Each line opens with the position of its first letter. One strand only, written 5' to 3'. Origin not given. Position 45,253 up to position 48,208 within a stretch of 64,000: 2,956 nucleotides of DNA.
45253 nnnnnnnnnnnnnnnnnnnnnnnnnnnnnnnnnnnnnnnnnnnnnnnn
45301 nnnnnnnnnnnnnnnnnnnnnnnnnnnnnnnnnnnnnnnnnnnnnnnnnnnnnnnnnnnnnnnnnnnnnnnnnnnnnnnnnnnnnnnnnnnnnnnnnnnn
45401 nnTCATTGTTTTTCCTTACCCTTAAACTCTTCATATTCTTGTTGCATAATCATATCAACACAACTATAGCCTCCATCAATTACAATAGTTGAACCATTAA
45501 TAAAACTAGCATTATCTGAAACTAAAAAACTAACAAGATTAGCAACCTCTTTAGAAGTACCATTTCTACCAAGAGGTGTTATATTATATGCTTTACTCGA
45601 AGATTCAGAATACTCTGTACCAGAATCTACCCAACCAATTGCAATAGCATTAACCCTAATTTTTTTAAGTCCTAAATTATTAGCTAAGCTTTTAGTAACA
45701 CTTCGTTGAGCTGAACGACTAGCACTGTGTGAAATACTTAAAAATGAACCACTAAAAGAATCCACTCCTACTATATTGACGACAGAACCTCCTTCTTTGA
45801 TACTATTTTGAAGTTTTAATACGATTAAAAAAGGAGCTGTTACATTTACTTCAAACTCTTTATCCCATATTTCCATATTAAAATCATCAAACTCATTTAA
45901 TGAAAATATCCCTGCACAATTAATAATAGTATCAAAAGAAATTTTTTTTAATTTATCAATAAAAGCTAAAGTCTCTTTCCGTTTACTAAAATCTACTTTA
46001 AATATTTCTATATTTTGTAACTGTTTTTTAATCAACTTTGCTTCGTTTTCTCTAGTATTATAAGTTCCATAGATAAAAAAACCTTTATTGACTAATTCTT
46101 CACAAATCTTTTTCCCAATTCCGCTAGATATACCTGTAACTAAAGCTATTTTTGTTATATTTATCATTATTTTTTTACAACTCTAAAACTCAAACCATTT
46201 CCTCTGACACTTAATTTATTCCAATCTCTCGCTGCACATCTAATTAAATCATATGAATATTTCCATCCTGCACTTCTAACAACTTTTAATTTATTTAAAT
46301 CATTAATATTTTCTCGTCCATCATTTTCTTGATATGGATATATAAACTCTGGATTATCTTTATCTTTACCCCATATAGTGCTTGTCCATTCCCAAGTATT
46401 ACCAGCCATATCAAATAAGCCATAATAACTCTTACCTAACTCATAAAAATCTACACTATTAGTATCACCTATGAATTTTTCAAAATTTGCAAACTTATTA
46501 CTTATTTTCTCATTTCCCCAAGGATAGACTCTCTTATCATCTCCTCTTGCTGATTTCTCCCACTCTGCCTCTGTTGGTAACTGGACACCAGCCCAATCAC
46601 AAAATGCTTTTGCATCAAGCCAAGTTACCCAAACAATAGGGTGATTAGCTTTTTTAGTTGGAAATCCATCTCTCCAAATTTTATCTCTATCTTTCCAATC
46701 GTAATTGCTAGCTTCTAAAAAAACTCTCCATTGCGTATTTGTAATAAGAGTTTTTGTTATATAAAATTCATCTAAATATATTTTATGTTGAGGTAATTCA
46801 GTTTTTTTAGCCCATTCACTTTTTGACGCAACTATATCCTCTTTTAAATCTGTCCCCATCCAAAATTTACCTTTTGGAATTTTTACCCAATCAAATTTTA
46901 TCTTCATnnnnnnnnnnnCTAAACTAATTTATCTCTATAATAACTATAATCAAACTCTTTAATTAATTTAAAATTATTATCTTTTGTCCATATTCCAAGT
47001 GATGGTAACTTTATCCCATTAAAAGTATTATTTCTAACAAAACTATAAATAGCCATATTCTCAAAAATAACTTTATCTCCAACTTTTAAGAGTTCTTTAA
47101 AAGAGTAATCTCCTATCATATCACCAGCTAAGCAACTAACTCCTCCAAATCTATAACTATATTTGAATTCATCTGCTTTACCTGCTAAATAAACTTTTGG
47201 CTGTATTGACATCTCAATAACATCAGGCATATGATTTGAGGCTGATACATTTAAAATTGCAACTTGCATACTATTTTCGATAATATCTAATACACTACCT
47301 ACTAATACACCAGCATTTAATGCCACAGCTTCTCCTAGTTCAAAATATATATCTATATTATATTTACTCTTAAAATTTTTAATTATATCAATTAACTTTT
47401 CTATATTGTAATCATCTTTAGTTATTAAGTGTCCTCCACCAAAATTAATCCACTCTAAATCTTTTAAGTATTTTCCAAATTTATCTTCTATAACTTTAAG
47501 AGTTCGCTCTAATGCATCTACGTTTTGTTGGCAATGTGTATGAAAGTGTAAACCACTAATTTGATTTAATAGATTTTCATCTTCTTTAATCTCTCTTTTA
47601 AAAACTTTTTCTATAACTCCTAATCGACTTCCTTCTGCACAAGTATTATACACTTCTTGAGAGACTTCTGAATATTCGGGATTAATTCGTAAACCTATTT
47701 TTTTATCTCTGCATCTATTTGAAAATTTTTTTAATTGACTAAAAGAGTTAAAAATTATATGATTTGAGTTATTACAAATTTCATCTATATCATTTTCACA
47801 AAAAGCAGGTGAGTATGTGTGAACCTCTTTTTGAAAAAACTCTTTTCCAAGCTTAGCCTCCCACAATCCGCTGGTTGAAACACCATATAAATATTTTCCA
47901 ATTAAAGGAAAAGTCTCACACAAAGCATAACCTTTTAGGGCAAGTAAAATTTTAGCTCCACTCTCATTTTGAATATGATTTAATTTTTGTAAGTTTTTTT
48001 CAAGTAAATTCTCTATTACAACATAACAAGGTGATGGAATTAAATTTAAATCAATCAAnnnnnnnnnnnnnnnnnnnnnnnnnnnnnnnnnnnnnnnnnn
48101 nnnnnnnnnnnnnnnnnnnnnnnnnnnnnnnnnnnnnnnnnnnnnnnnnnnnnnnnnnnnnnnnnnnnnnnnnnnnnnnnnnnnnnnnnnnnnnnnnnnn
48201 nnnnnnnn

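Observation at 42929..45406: Tandem bacterial paralogues of the archaeal RaSEA radical SAM family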

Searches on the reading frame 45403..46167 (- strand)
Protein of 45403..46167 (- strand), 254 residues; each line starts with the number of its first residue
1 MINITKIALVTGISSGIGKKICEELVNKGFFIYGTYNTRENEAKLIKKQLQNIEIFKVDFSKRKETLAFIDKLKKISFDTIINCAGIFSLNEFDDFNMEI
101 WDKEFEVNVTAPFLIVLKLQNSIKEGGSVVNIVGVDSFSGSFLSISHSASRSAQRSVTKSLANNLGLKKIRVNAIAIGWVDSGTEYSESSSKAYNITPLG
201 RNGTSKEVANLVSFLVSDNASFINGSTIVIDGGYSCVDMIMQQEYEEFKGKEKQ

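Call 3: search_protein_families(library=pfam, proteins=[window:45403-46167:-], max_evalue=0.01)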
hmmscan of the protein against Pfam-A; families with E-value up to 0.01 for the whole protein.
window:45403-46167:- (254 aa): 5 families
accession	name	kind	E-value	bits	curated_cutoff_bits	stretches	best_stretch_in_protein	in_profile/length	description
PF13561.12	adh_short_C2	-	4.9e-40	138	27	1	12-235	1-236/236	Enoyl-(Acyl carrier protein) reductase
PF00106.31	adh_short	-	1.6e-33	116.3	26.6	1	6-188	1-188/195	short chain dehydrogenase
PF01370.27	Epimerase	-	7.8e-06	25.9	20.9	1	8-106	1-93/240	NAD dependent epimerase/dehydratase family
PF08659.16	KR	-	9.1e-06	26.1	22.6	1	9-166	4-164/180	KR domain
PF16363.11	GDP_Man_Dehyd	-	0.0047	16.9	27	1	9-86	1-84/332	GDP-mannose 4,6 dehydratase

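Call 4: search_protein_families(library=ncbifam, proteins=[window:45403-46167:-], max_evalue=0.01)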
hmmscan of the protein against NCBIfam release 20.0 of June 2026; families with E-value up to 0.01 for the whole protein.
window:45403-46167:- (254 aa): 222 families (the best 25 are shown)
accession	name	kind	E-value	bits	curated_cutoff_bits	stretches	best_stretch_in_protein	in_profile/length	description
NF047420.2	EF_P_mod_YmfI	equivalog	7.4e-43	147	238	1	8-234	2-235/236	elongation factor P 5-aminopentanone reductase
NF005559.1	PRK07231.1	subfamily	1e-39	136.5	215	1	6-234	5-247/249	glucose 1-dehydrogenase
NF009466.0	PRK12826.1-2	subfamily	3.6e-39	134.7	222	1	5-236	3-246/248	3-oxoacyl-ACP reductase FabG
NF009384.0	PRK12743.1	equivalog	7.1e-37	127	264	1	4-242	5-255/258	SDR family oxidoreductase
TIGR01830.1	3oxo_ACP_reduc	equivalog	8.7e-37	127.1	297.75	1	8-233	1-237/239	3-oxoacyl-[acyl-carrier-protein] reductase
NF004200.0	PRK05653.1-5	equivalog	5.6e-36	124.3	273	1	6-233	3-240/242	3-oxoacyl-ACP reductase FabG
NF053542.1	FlxB_rubin_SDR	equivalog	3.3e-35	122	340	1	6-233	1-238/239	flexirubin biosynthesis SDR family reductase FlxB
TIGR01829.1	AcAcCoA_reduct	subfamily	5.4e-35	121.2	302.1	1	6-234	1-240/242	acetoacetyl-CoA reductase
NF052558.1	MBtsdlDhBudC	equivalog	3.2e-34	118.6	270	1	6-237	4-244/250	meso-2,3-butanediol dehydrogenase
TIGR01832.1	kduD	equivalog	3.4e-34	118.4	338.85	1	6-234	6-245/248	2-dehydro-3-deoxy-D-gluconate 5-dehydrogenase KduD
NF005056.0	PRK06463.1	equivalog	2.7e-33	115.3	339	1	5-233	7-246/255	3-ketoacyl-(acyl-carrier-protein) reductase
NF009464.0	PRK12824.1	subfamily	1.1e-32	113.6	269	1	5-234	2-242/245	3-oxoacyl-ACP reductase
NF004847.0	PRK06198.1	subfamily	1.7e-32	112.7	240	1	5-231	7-252/269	oxidoreductase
NF047923.1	pyridox_DH_SDR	equivalog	1.9e-32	112.7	325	1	6-234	4-240/243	pyridoxal 4-dehydrogenase, SDR-type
NF005309.0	PRK06841.1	subfamily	2e-32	112.7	286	1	5-235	15-253/255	GolD/DthD family dehydrogenase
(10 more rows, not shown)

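Call 72: search_solved_structures(query=window:45403-46167:-, max_evalue=1e-20, show_alignments=2)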
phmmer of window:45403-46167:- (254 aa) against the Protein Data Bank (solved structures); distinct sequences matched with E-value up to 1e-20: 62 (the best 60 are shown).
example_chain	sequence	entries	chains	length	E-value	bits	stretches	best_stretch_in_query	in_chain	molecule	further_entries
9cly_A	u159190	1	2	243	1.4e-29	106.5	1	3-234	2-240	CylG protein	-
2p68_A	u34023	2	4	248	9.1e-26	94.1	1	6-233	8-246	3-oxoacyl-[acyl-carrier-protein] reductase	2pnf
8yau_A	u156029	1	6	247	8.9e-25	90.8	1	5-235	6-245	SDR family oxidoreductase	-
8yav_A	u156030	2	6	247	1.7e-24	89.9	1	5-235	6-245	SDR family oxidoreductase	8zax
4jro_A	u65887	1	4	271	2.1e-24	89.6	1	6-234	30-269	FabG protein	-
2c07_A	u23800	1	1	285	2.8e-24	89.2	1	5-235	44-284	3-OXOACYL-(ACYL-CARRIER PROTEIN) REDUCTASE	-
8yai_A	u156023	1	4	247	6.1e-24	88.1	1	5-235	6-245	SDR family oxidoreductase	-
4ni5_A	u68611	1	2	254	1.7e-23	86.7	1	6-235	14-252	Oxidoreductase, short-chain dehydrogenase/reductase family protein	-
4i5g_A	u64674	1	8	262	1.7e-23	86.6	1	5-235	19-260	Alclohol dehydrogenase/short-chain dehydrogenase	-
4e4y_A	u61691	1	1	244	2.4e-23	86.1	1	8-235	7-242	Short chain dehydrogenase family protein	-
4kms_A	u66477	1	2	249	3e-23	85.8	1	4-236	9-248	Acetoacetyl-CoA reductase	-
6won_A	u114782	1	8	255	3.3e-23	85.7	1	4-236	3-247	YohF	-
3emk_A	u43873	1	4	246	3.7e-23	85.5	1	6-235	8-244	GLUCOSE/RIBITOL DEHYDROGENASE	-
3enn_A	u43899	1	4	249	3.9e-23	85.5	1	6-235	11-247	GLUCOSE/RIBITOL DEHYDROGENASE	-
6ihi_A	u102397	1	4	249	4e-23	85.4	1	5-235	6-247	Alclohol dehydrogenase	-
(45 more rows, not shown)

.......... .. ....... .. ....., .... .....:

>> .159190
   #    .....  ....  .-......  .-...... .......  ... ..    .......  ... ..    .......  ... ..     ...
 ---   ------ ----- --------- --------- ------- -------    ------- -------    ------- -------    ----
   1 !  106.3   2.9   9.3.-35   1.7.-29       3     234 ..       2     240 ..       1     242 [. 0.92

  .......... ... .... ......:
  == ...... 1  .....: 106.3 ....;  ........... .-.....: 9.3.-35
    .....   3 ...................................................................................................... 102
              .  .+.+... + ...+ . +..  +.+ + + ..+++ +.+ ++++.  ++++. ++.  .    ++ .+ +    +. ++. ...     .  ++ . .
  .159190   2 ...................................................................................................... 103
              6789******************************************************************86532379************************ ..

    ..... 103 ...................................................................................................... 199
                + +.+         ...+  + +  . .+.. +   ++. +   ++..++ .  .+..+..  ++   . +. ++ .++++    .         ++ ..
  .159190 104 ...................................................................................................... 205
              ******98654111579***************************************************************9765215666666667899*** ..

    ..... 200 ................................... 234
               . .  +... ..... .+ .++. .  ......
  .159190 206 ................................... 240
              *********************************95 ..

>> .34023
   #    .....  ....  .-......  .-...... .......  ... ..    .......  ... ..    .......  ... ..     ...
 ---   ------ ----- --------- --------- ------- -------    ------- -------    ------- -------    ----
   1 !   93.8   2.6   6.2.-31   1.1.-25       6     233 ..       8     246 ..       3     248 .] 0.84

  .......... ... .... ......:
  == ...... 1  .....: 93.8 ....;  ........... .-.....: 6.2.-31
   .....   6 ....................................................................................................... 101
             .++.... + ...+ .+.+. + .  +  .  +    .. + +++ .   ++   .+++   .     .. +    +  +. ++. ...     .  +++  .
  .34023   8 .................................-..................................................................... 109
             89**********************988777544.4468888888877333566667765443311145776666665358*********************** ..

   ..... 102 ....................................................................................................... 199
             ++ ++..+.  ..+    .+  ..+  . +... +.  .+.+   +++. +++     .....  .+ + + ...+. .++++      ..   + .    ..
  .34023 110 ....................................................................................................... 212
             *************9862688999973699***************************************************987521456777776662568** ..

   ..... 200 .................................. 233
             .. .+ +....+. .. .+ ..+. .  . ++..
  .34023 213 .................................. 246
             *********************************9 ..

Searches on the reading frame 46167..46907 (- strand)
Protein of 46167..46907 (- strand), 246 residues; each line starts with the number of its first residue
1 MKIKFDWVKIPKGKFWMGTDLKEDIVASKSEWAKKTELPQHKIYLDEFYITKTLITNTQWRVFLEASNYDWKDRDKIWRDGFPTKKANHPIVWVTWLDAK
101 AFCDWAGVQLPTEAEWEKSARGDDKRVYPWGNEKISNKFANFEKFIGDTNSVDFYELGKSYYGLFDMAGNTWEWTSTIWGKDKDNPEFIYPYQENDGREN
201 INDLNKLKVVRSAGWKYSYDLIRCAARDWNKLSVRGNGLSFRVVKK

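Call 3: search_protein_families(library=pfam, proteins=[window:46167-46907:-], max_evalue=0.01)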
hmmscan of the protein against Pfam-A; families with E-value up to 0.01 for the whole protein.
window:46167-46907:- (246 aa): 2 families
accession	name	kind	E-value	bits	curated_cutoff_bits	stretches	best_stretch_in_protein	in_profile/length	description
PF03781.23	FGE-sulfatase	-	2.1e-47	162.3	23.3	1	6-245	4-255/255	Sulfatase-modifying factor enzyme 1-like domain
PF00511.22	PPV_E2_C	-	0.0099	16.5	25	0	155-203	17-65/80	E2 (early) protein, C terminal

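Call 4: search_protein_families(library=ncbifam, proteins=[window:46167-46907:-], max_evalue=0.01)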
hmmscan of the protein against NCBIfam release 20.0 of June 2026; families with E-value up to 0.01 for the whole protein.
window:46167-46907:- (246 aa): 7 families
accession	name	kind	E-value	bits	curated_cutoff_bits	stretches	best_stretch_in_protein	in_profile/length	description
TIGR03440.2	egtB_TIGR03440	equivalog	1.7e-24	86.7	360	2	82-231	267-400/413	ergothioneine biosynthesis protein EgtB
TIGR03525.2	GldK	equivalog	1.8e-24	86.8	350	2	87-244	218-404/408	T9SS ring complex lipoprotein PorK/GldK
NF041186.1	SenA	equivalog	3e-21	76.3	420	2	87-177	269-320/382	selenoneine synthase SenA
NF051459.1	pyoverdine_PvdO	equivalog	1.9e-13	50.1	500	1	8-245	37-278/280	dihydropyoverdine dehydrogenase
TIGR04344.1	ovoA_Nterm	equivalog_domain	7.4e-10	38.3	400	1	93-177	299-382/444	5-histidylcysteine sulfoxide synthase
TIGR02171.1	Fb_sc_TIGR02171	subfamily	0.0016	16.5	544.35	1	105-185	156-224/912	TIGR02171 family lipoprotein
TIGR03524.1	GldJ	equivalog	0.0025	16.6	458.2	0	150-217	338-405/559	gliding motility lipoprotein GldJ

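Call 51: search_solved_structures(query=window:46167-46907:-, max_evalue=0.00001, show_alignments=3)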
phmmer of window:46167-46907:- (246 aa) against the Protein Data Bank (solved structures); distinct sequences matched with E-value up to 0.00001: 25.
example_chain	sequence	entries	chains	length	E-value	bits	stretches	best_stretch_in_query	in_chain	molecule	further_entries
2afy_X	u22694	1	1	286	1.3e-25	93.4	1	80-243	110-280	Sulfatase modifying factor 1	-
8aru_A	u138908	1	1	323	2.4e-25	92.6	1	80-243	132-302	Formylglycine-generating enzyme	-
2aii_X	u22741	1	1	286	3.4e-25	92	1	80-243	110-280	Sulfatase modifying factor 1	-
1y1e_X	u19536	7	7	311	4.4e-25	91.7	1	80-243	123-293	C-alpha-formyglycine-generating enzyme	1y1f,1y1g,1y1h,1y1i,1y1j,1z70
5ssy_A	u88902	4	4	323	6e-25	91.2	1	80-243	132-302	Formylglycine-generating enzyme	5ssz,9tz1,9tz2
2aft_X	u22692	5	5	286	6.3e-25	91.1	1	80-243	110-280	Sulfatase modifying factor 1 | Sulfatase-modifying factor 1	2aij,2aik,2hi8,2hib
5ssx_A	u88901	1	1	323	8.5e-25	90.7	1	80-243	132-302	Formylglycine-generating enzyme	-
31dc_A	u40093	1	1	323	9.3e-25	90.6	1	80-243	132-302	Formylglycine-generating enzyme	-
8u41_A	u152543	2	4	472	7e-23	84.4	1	69-178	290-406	Selenoxide synthase OvsA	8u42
8ux5_A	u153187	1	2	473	1e-22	83.9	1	69-178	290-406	Selenoxide synthase OvsA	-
4x8b_A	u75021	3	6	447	1.4e-21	80.1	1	88-231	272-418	Sulfoxide synthase EgtB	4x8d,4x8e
5nxl_A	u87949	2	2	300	1.4e-19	73.7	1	83-183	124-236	Non-specific serine/threonine protein kinase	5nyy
6s07_A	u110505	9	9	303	1.8e-19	73.3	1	83-183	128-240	Formylglycine-generating enzyme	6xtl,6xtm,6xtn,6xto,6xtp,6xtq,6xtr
6muj_A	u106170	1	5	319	3.2e-17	65.9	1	84-177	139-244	Formylglycine-generating enzyme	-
2q17_A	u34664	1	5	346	3.4e-17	65.8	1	84-177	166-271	formylglycine generating enzyme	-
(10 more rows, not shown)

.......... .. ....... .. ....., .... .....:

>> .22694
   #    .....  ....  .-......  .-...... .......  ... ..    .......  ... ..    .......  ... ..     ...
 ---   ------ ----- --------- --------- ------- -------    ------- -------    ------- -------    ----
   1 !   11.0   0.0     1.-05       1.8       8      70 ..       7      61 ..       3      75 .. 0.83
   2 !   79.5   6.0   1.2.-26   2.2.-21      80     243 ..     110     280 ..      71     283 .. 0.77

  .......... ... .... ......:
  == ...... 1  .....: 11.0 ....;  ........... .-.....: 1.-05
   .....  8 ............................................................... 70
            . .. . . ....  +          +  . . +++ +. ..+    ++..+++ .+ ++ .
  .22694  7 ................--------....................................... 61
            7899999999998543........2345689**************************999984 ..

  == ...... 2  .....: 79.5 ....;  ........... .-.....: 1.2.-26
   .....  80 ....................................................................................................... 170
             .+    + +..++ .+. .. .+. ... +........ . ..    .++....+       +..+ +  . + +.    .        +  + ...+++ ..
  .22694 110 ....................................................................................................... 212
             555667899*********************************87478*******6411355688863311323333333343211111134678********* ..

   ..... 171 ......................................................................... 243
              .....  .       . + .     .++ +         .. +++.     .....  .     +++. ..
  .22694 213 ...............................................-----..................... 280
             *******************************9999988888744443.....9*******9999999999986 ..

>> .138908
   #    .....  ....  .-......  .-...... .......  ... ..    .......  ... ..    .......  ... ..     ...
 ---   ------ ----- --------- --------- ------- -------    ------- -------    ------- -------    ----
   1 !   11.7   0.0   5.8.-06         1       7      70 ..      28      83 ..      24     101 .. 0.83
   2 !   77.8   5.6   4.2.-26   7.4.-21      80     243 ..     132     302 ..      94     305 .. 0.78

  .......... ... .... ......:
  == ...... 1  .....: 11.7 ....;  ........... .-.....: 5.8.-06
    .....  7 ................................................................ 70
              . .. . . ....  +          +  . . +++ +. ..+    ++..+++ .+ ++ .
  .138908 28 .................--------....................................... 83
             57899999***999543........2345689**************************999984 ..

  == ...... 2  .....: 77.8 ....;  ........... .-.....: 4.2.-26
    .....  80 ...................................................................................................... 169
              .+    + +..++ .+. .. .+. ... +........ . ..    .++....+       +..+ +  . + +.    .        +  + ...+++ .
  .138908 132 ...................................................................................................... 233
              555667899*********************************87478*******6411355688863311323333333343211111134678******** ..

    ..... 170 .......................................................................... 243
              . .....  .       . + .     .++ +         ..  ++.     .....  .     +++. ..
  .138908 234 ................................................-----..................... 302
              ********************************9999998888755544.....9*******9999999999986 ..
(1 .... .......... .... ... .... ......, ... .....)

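Call 87: search_protein_families(library=padloc, proteins=[window:46167-46907:-], max_evalue=0.001)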
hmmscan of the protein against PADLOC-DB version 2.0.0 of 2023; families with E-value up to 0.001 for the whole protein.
window:46167-46907:- (246 aa): 0 families

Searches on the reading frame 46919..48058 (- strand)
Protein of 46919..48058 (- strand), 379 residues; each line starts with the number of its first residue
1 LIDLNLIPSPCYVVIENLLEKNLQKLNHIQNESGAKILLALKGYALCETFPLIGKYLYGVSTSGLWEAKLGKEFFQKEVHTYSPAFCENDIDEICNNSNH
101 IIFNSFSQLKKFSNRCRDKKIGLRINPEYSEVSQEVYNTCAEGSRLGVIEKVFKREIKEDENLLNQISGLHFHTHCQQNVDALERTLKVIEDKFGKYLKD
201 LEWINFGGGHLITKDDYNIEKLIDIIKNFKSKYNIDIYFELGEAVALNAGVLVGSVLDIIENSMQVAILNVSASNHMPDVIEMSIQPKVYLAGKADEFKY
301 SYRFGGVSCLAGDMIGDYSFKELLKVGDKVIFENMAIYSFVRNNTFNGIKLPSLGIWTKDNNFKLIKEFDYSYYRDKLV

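Call 3: search_protein_families(library=pfam, proteins=[window:46919-48058:-], max_evalue=0.01)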
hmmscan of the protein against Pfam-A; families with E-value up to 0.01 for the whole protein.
window:46919-48058:- (379 aa): 2 families
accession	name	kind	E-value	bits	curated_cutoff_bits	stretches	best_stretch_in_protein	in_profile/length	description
PF00278.28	Orn_DAP_Arg_deC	-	1.5e-09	38.4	23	1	150-335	5-94/95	Pyridoxal-dependent decarboxylase, C-terminal sheet domain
PF02784.22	Orn_Arg_deC_N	-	4.4e-09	36.5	23.4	1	96-226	81-225/247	Pyridoxal-dependent decarboxylase, pyridoxal binding domain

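Call 4: search_protein_families(library=ncbifam, proteins=[window:46919-48058:-], max_evalue=0.01)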
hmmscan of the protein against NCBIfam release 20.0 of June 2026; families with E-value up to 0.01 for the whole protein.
window:46919-48058:- (379 aa): 4 families
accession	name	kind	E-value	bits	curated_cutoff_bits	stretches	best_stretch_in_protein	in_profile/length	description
TIGR01047.1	nspC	equivalog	8.7e-142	472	409.05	1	7-377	1-379/380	carboxynorspermidine decarboxylase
TIGR01048.1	lysA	equivalog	5.8e-17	61.3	297.9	1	9-368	25-405/417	diaminopimelate decarboxylase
NF006515.0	PRK08961.1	equivalog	1.3e-12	46.5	802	1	8-350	502-852/861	bifunctional aspartate kinase/diaminopimelate decarboxylase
NF041039.1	FslC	exception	1.4e-12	47.2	500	1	156-367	184-413/418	rhizoferrin biosystnesis N-citrylornithine decarboxylase FslC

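Call 83: search_solved_structures(query=window:46919-48058:-, max_evalue=1e-30, show_alignments=1)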
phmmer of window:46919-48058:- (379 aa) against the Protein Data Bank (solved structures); distinct sequences matched with E-value up to 1e-30: 4.
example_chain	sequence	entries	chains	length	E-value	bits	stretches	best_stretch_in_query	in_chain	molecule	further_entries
9eaf_A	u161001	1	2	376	2.5e-114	385.3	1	6-378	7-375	Carboxynorspermidine decarboxylase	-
3n29_A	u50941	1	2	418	3.3e-108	365.2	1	7-374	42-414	Carboxynorspermidine decarboxylase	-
36gy_A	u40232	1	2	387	2.8e-95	322.6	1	1-378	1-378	Carboxynorspermidine/carboxyspermidine decarboxylase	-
3mt1_A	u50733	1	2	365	1.5e-74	254.4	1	7-377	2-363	Putative carboxynorspermidine decarboxylase protein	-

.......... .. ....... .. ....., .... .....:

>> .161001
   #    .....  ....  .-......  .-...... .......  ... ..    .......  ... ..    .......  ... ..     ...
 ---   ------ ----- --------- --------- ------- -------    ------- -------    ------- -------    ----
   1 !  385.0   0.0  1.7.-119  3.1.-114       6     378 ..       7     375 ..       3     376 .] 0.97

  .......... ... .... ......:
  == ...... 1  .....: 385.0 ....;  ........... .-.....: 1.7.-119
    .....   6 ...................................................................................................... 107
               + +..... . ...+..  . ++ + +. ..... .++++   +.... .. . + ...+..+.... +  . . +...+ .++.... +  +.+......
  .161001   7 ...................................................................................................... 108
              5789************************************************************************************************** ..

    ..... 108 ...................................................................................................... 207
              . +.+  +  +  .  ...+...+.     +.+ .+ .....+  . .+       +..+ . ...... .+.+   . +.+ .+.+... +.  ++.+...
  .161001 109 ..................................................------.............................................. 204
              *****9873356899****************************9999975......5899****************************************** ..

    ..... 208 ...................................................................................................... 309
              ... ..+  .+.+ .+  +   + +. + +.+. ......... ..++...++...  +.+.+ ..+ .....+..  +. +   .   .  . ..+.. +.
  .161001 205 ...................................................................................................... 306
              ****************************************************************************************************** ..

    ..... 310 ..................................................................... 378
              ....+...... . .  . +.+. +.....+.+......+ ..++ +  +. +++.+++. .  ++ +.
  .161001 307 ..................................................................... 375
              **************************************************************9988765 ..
